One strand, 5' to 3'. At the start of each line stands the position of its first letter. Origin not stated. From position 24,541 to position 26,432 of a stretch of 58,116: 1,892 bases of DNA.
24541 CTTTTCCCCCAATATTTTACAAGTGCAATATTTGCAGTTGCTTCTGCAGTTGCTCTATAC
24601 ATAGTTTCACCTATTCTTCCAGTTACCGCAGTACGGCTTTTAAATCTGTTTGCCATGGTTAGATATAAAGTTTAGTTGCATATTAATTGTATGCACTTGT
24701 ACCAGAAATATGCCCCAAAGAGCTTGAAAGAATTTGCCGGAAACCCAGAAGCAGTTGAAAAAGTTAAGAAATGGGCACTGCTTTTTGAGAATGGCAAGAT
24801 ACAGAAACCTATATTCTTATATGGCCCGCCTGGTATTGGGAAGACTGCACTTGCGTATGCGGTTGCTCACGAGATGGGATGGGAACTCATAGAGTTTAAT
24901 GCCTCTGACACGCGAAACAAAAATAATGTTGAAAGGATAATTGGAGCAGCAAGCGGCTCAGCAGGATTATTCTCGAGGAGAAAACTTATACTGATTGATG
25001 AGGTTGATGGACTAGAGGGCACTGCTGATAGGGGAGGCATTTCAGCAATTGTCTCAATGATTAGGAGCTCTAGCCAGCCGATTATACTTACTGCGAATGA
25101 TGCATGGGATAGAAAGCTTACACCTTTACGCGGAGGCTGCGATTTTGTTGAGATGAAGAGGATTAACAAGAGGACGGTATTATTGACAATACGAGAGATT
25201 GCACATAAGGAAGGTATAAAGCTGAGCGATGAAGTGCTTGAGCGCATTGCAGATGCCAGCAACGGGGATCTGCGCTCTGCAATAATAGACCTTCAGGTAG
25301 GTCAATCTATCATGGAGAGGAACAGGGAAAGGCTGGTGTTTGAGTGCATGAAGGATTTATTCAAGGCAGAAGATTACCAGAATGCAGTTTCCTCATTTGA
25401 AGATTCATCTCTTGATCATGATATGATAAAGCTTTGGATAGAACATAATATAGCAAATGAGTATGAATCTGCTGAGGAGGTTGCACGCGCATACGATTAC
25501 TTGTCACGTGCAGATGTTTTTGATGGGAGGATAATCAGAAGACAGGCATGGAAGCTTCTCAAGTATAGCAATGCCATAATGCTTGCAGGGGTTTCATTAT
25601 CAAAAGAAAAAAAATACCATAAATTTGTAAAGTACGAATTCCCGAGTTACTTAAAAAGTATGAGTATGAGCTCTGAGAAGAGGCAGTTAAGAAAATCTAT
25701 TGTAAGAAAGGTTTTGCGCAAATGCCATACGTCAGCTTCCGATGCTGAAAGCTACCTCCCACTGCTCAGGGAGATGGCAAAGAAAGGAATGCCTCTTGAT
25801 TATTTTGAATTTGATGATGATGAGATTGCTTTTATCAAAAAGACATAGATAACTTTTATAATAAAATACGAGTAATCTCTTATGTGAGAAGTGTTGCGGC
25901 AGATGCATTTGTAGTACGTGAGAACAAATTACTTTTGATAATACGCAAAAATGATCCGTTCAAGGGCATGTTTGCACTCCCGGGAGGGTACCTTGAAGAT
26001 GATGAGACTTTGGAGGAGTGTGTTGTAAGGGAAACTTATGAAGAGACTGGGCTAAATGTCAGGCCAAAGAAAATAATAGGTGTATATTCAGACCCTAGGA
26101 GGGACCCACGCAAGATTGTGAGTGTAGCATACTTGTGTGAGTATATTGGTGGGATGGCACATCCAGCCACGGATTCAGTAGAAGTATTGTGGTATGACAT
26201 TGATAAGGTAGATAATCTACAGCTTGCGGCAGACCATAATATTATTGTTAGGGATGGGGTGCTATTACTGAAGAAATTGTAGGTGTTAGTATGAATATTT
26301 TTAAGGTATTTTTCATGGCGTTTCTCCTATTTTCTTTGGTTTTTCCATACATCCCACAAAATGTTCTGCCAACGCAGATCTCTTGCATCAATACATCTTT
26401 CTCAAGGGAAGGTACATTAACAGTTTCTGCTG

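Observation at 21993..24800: Low-GC phosphomevalonate kinase + diphosphomevalonate decarboxylase cassette bracketed by direct repeats that copy the rfcL 5' end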

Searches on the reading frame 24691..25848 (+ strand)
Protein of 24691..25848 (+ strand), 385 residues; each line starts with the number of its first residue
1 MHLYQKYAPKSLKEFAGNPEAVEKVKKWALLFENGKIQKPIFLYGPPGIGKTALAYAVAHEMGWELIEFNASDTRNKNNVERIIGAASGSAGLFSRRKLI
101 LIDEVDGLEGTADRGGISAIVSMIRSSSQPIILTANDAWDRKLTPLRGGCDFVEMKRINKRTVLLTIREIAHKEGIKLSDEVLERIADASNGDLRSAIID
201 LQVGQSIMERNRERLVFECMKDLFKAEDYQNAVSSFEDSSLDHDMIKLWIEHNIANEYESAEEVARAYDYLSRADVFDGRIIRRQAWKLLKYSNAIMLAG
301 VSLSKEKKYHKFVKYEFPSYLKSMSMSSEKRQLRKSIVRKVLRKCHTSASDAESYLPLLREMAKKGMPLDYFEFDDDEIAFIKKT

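Call 6: search_protein_families(library=pfam, proteins=[window:24691-25848:+], max_evalue=0.01)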
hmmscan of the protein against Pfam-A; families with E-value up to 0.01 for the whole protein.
window:24691-25848:+ (385 aa): 18 families
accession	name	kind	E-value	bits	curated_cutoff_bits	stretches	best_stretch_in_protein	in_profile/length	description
PF00004.35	AAA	-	3e-15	57.3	21.2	1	41-139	1-112/131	ATPase family associated with various cellular activities (AAA)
PF21960.2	RCF1-5-like_lid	-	3.7e-11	43.2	27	1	167-202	3-39/43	RCF1/5-like, AAA+ ATPase lid domain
PF05496.18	RuvB_N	-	1.3e-06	28.7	27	1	9-83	3-78/159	Holliday junction DNA helicase RuvB P-loop domain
PF25361.1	AAA_lid_RFC1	-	1.3e-06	28.2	34.9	1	167-202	8-43/59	RFC1-like, AAA+ ATPase lid domain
PF08519.17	RFC1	-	3.2e-06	27.8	23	1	271-364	1-93/158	Replication factor RFC1 C terminal domain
PF20720.3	nSTAND3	-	5.7e-05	23.3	27.2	0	40-68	19-50/155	Novel STAND NTPase 3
PF03215.21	Rad17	-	0.00032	21.1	23.8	1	4-72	10-80/186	Rad17 P-loop domain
PF13173.12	AAA_14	-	0.00033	21.1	27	1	39-110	3-76/129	AAA domain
PF01695.23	IstB_IS21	-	0.00038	20.5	24.1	1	39-138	93-195/238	IstB-like ATP binding protein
PF00931.28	NB-ARC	-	0.00071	19.3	23.5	1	21-61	4-41/248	NB-ARC domain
PF06068.19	TIP49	-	0.0011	18.7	23.8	1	28-69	39-80/347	TIP49 P-loop domain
PF16193.11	AAA_assoc_2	-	0.0012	19.5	34.3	1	174-208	3-37/81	AAA C-terminal domain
PF13401.12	AAA_22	-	0.0022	18.7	27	0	39-62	6-29/130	AAA domain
PF01637.24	ATPase_2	-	0.0022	18.3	33.2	0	35-62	17-44/225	ATPase domain predominantly from Archaea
PF07724.20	AAA_2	-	0.0023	18.4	27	1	41-106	6-85/166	AAA domain (Cdc48 subfamily)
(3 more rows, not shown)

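Call 7: search_protein_families(library=ncbifam, proteins=[window:24691-25848:+], max_evalue=0.001)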
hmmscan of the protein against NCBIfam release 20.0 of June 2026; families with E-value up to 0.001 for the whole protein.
window:24691-25848:+ (385 aa): 61 families (the best 25 are shown)
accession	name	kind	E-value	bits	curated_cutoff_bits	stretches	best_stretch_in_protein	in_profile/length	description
NF003229.0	PRK04195.1-5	equivalog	2.6e-113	378.9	280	1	2-365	6-387/413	replication factor C large subunit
NF003230.0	PRK04195.1-6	equivalog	5.3e-112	375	441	1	5-383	6-400/494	replication factor C large subunit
NF003233.0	PRK04195.2-3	equivalog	2.4e-92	310.3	471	1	1-383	1-398/504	replication factor C large subunit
NF003231.0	PRK04195.2-1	equivalog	1e-90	304.9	442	1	5-356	9-375/517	replication factor C large subunit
NF003232.0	PRK04195.2-2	equivalog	2.9e-78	263.9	701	1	1-379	1-389/480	replication factor C large subunit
NF003228.0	PRK04195.1-4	equivalog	1e-76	258.8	456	1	5-381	6-400/502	replication factor C large subunit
NF003226.0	PRK04195.1-1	equivalog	4.5e-75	253.1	588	1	4-381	5-398/405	replication factor C large subunit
NF003234.0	PRK04195.2-4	equivalog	9.5e-75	252.4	529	1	4-354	4-373/497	replication factor C large subunit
NF003227.0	PRK04195.1-2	equivalog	5.6e-70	236.4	502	1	5-366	8-374/487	replication factor C large subunit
NF001679.0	PRK00440.1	equivalog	2.1e-25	89.4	303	1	5-230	10-233/322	replication factor C small subunit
NF009067.0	PRK12402.1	equivalog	3.2e-18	65.8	317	2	78-241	107-267/340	replication factor C small subunit 2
TIGR02397.1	dnaX_nterm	equivalog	2.5e-13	50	250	2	143-245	161-259/355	DNA polymerase III subunit gamma/tau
NF011523.0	PRK14962.1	equivalog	1.2e-11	44.1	576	1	66-201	88-219/474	DNA polymerase III subunits gamma and tau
NF003157.0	PRK04132.1-2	equivalog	1.2e-11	43.4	1103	1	65-217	616-766/864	replication factor C small subunit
NF003159.0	PRK04132.1-4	equivalog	4e-10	38.4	999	1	64-212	602-748/852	replication factor C small subunit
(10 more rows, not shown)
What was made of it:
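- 24691..25848 (+): rfcL (replication factor C large subunit, 385 aa), intact, with a leaderless start. NF003229 378.9 bits (cut-off 280) (call 7).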

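Call 13: find_related_loci(query=window:24691-25848:+, collection=genome_contigs, flank=10000)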
Query window:24691-25848:+ (385 aa) in genome_contigs; peptide patterns used: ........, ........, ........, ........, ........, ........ (x = any residue, [..] = any of these).
45 stretches matched a pattern; 1 encode a relative of the query (tblastn E <= 1e-3); 1 distinct loci.
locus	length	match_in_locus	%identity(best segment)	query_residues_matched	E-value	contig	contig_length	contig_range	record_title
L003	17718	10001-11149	58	1-384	1e-156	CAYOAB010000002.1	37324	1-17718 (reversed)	MAG TPA_asm: Candidatus Micrarchaeota archaeon isolate binchicken_co111_165 genome assembly, contig: NODE_2041_length_37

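Call 20: find_related_loci(query=window:24691-25848:+, collection=metagenome_contigs, flank=10000)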
Query window:24691-25848:+ (385 aa) in metagenome_contigs; peptide patterns used: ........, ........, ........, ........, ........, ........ (x = any residue, [..] = any of these).
99 stretches matched a pattern; 3 encode a relative of the query (tblastn E <= 1e-3); 3 distinct loci.
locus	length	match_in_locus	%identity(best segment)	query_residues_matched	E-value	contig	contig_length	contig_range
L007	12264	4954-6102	58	1-384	2e-156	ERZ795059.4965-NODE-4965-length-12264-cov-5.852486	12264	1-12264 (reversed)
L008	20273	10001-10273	34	20-108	1e-7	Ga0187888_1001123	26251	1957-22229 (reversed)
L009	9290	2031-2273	33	35-110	8e-7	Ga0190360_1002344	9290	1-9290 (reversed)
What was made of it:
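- Tried and rejected: Scans of GTDB genomes and JGI metagenomes with rfcL gave only one lineage at 58% identity (calls 13, 20).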

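Call 22: find_homologous_proteins(query=window:24691-25848:+, max_evalue=1e-60)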
Query window:24691-25848:+ (385 aa): 739 proteins with E <= 1e-60 among 7305 candidates; the best 120 are listed.
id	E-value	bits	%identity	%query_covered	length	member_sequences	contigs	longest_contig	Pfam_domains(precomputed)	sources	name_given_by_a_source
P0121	2.6e-196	670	74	100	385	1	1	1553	PF25361.2,PF00004.36,PF21960.3,PF05496.19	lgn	-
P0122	2.1e-175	601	69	99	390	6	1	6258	PF13173.13,PF00004.36,PF21960.3,PF05496.19,PF03215.22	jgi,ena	-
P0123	9.1e-170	583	66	100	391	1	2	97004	PF13173.13,PF00004.36,PF21960.3,PF05496.19,PF03215.22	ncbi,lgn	ncbi:MAG: replication factor C large subunit [Candidatus Micrarchaeia archaeon]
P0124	1.6e-167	575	67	99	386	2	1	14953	PF00004.36,PF21960.3,PF05496.19,PF03215.22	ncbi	ncbi:MAG: replication factor C large subunit [Candidatus Micrarchaeia archaeon]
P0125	1.0e-166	573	66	99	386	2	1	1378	PF13173.13,PF01695.24,PF00004.36,PF21960.3,PF05496.19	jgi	jgi:replication factor C large subunit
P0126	1.1e-166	573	66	100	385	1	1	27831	PF00004.36,PF21960.3,PF05496.19,PF03215.22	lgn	-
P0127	3.4e-165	568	65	100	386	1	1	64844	PF13173.13,PF08519.18,PF00004.36,PF21960.3,PF05496.19,PF13191.13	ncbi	ncbi:MAG: replication factor C large subunit [Candidatus Micrarchaeia archaeon]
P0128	9.9e-165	566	64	100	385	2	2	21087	PF00004.36,PF21960.3,PF05496.19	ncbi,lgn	-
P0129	2.2e-163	562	65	99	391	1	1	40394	PF25361.2,PF00004.36,PF21960.3,PF05496.19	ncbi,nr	ncbi:MAG: replication factor C large subunit [Candidatus Micrarchaeota archaeon]|nr:replication fact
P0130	6.9e-162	557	65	99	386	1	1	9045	PF13173.13,PF00004.36,PF21960.3,PF05496.19,PF03215.22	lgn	-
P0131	1.5e-158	546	64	100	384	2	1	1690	PF00004.36,PF21960.3,PF05496.19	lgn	-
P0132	1.9e-155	536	60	100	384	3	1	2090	PF00004.36,PF21960.3,PF05496.19,PF03215.22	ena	-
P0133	7.4e-155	534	63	100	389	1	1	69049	PF08519.18,PF25361.2,PF00004.36,PF21960.3,PF05496.19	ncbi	-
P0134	5.4e-152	524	59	100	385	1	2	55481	PF00004.36,PF21960.3,PF05496.19,PF03215.22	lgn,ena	-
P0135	2.4e-151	522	61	100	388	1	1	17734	PF01695.24,PF08519.18,PF25361.2,PF00004.36,PF21960.3,PF05496.19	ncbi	-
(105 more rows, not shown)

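Call 23: find_encoding_contigs(protein=P0121, flank=10000, max_places=3)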
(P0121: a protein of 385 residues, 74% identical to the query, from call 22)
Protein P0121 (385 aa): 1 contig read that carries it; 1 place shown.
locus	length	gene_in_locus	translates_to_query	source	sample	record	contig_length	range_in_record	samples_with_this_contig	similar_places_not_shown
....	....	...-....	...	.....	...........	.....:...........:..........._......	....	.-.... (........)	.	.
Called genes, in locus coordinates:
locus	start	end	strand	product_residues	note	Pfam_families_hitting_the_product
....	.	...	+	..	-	?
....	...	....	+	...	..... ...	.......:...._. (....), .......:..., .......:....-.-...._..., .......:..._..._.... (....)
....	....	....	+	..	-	?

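Call 24: find_encoding_contigs(protein=P0122, flank=10000, max_places=3)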
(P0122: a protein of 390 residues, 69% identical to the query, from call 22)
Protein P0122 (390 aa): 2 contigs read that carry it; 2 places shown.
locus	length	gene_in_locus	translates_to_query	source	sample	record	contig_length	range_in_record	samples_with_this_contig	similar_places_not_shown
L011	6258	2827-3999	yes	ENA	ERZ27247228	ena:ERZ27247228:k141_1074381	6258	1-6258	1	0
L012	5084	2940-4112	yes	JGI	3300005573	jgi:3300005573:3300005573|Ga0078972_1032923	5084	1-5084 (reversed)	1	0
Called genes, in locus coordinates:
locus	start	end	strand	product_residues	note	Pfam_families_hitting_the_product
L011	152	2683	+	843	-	PF00270:DEAD, PF04851:ResIII, PF00271:Helicase_C, PF19306:WHD_Lhr (weak), PF08494:DEAD_assoc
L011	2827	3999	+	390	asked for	PF03215:Rad17 (weak), PF05496:RuvB_N (weak), PF00004:AAA, PF13173:AAA_14 (faint), PF21960:RCF1-5-like_lid (weak)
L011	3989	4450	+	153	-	PF00293:NUDIX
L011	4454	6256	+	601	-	?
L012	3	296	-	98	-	?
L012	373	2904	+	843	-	PF00270:DEAD, PF04851:ResIII, PF00271:Helicase_C, PF19306:WHD_Lhr (weak), PF08494:DEAD_assoc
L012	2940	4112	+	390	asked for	PF03215:Rad17 (weak), PF05496:RuvB_N (weak), PF00004:AAA, PF13173:AAA_14 (faint), PF21960:RCF1-5-like_lid (weak)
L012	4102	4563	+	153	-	PF00293:NUDIX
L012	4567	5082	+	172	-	?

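Call 25: find_encoding_contigs(protein=P0123, flank=10000, max_places=3)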
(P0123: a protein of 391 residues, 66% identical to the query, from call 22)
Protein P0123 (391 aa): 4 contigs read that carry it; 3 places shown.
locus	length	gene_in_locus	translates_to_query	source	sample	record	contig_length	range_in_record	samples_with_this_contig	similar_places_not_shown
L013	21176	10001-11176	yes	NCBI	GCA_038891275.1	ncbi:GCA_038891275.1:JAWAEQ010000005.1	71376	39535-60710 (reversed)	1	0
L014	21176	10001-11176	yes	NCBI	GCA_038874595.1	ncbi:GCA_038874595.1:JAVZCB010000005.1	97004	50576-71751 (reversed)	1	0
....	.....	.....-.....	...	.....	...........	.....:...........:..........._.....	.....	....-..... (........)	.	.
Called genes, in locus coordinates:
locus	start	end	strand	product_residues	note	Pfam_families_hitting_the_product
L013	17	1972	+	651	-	PF01436:NHL (weak)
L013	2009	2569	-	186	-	-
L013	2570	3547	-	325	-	PF06068:TIP49 (faint), PF05496:RuvB_N (weak), PF25199:nSTAND_NTPase5 (faint), PF01695:IstB_IS21 (faint), PF13177:DNA_pol3_delta2, PF00004:AAA, PF25361:AAA_lid_RFC1, PF08542:Rep_fac_C, +1 more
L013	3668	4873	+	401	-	-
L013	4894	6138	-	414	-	PF00919:UPF0004, PF04055:Radical_SAM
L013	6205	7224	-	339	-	PF01323:DSBA (faint)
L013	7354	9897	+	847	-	PF00270:DEAD, PF04851:ResIII, PF00271:Helicase_C, PF19306:WHD_Lhr (weak), PF08494:DEAD_assoc (weak)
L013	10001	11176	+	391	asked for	PF03215:Rad17 (faint), PF05496:RuvB_N (weak), PF13173:AAA_14 (weak), PF00004:AAA, PF21960:RCF1-5-like_lid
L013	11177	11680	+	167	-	PF00293:NUDIX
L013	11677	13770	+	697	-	PF01841:Transglut_core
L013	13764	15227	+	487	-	PF00883:Peptidase_M17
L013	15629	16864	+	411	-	PF07690:MFS_1, PF12832:MFS_1_like (faint), PF07690:MFS_1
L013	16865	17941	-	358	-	PF13528:Glyco_trans_1_3, PF04101:Glyco_tran_28_C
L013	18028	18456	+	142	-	-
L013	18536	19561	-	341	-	PF26356:Pelota_N, PF03464:eRF1_2 (weak), PF03465:eRF1_3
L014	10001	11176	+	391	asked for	PF03215:Rad17 (faint), PF05496:RuvB_N (weak), PF13173:AAA_14 (weak), PF00004:AAA, PF21960:RCF1-5-like_lid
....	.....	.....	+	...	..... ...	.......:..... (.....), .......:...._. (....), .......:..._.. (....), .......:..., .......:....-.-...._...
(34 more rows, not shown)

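Call 26: find_encoding_contigs(protein=P0124, flank=10000, max_places=3)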
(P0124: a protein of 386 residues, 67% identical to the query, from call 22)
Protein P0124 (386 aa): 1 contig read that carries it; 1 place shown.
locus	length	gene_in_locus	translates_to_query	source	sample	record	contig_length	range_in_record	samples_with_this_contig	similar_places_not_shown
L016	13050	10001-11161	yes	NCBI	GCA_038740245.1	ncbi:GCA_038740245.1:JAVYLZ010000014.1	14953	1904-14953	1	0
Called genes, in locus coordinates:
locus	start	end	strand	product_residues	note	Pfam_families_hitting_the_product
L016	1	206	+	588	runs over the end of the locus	PF00009:GTP_EFTU, PF01926:MMR_HSR1 (weak), PF03029:ATP_bind_1 (weak), PF03144:GTP_EFTU_D2 (weak), PF11987:IF-2, PF14578:GTP_EFTU_D4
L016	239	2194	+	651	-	-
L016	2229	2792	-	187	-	-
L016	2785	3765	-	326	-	PF03215:Rad17 (weak), PF05496:RuvB_N (weak), PF00004:AAA, PF13177:DNA_pol3_delta2, PF21960:RCF1-5-like_lid (weak), PF25361:AAA_lid_RFC1, PF16193:AAA_assoc_2 (weak), PF08542:Rep_fac_C, +1 more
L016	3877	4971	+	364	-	-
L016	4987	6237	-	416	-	PF00919:UPF0004, PF04055:Radical_SAM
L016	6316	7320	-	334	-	-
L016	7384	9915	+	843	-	PF00270:DEAD, PF04851:ResIII (weak), PF00271:Helicase_C, PF19306:WHD_Lhr, PF08494:DEAD_assoc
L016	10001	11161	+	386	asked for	PF03215:Rad17 (weak), PF05496:RuvB_N (faint), PF00004:AAA, PF21960:RCF1-5-like_lid (faint)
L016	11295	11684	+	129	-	PF00293:NUDIX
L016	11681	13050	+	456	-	PF01841:Transglut_core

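Call 41: list_cluster_members(proteins=[P0123, P0124, P0127, P0129, P0010, P0011, P0019, P0037, P0039, P0043])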
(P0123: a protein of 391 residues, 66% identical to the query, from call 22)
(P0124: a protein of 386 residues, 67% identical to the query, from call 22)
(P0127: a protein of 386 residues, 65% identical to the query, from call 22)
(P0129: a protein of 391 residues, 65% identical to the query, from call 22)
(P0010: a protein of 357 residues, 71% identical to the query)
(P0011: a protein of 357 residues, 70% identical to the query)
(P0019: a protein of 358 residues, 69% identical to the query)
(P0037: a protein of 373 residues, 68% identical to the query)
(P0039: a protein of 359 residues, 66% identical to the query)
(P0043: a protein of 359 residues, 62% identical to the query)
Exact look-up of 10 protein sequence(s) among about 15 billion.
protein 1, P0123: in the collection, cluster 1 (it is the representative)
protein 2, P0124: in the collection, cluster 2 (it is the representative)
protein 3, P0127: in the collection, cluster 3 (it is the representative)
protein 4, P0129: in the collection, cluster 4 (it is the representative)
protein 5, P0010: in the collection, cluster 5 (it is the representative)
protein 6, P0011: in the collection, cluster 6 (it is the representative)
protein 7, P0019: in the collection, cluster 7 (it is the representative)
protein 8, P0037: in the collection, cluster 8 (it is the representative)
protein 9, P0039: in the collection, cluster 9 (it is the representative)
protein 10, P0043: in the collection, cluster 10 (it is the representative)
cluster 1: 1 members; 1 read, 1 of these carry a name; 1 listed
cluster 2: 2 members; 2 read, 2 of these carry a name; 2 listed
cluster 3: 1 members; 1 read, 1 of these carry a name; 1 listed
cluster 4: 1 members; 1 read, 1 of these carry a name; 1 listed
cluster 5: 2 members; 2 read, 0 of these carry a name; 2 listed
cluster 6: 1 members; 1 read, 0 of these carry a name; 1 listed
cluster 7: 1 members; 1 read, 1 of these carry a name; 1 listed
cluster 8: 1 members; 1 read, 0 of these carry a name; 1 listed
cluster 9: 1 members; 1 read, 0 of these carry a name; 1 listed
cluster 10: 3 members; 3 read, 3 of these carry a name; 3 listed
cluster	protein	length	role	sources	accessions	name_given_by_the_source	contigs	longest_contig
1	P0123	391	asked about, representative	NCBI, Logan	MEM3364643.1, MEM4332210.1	MAG: replication factor C large subunit [Candidatus Micrarchaeia archaeon]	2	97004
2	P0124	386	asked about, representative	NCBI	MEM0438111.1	MAG: replication factor C large subunit [Candidatus Micrarchaeia archaeon]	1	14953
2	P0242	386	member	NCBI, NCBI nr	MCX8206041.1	MAG: replication factor C large subunit [Candidatus Micrarchaeota archaeon] | replication factor C large subunit [Candidatus Micrarchaeota archaeon]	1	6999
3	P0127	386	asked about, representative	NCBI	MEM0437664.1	MAG: replication factor C large subunit [Candidatus Micrarchaeia archaeon]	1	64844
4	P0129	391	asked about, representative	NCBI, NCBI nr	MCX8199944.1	MAG: replication factor C large subunit [Candidatus Micrarchaeota archaeon] | replication factor C large subunit [Candidatus Micrarchaeota archaeon]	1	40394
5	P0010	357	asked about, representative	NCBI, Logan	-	-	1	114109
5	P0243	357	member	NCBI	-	-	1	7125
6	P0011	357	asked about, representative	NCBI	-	-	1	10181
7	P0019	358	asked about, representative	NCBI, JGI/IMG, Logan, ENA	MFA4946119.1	MAG: diphosphomevalonate decarboxylase [Candidatus Micrarchaeia archaeon]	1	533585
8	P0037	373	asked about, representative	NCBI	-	-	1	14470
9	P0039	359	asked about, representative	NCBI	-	-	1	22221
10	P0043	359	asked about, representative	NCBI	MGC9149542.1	MAG: diphosphomevalonate decarboxylase [Candidatus Micrarchaeia archaeon]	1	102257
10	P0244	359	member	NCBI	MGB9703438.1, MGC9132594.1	MAG: diphosphomevalonate decarboxylase [Candidatus Micrarchaeia archaeon]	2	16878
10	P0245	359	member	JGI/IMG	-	diphosphomevalonate decarboxylase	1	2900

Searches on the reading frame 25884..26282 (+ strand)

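Call 6: search_protein_families(library=pfam, proteins=[window:25884-26282:+], max_evalue=0.01)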
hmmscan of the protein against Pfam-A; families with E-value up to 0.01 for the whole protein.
window:25884-26282:+ (132 aa): 3 families
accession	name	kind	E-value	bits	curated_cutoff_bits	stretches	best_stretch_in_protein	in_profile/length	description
PF00293.34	NUDIX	-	3.6e-21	76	21.1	1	1-120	1-129/134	NUDIX domain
PF14815.12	NUDIX_4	-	2.7e-05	24.4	35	1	10-120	4-109/113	NUDIX domain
PF22327.2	Nudt16-like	-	0.0064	16.9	27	1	26-61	31-67/161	U8 snoRNA-decapping enzyme-like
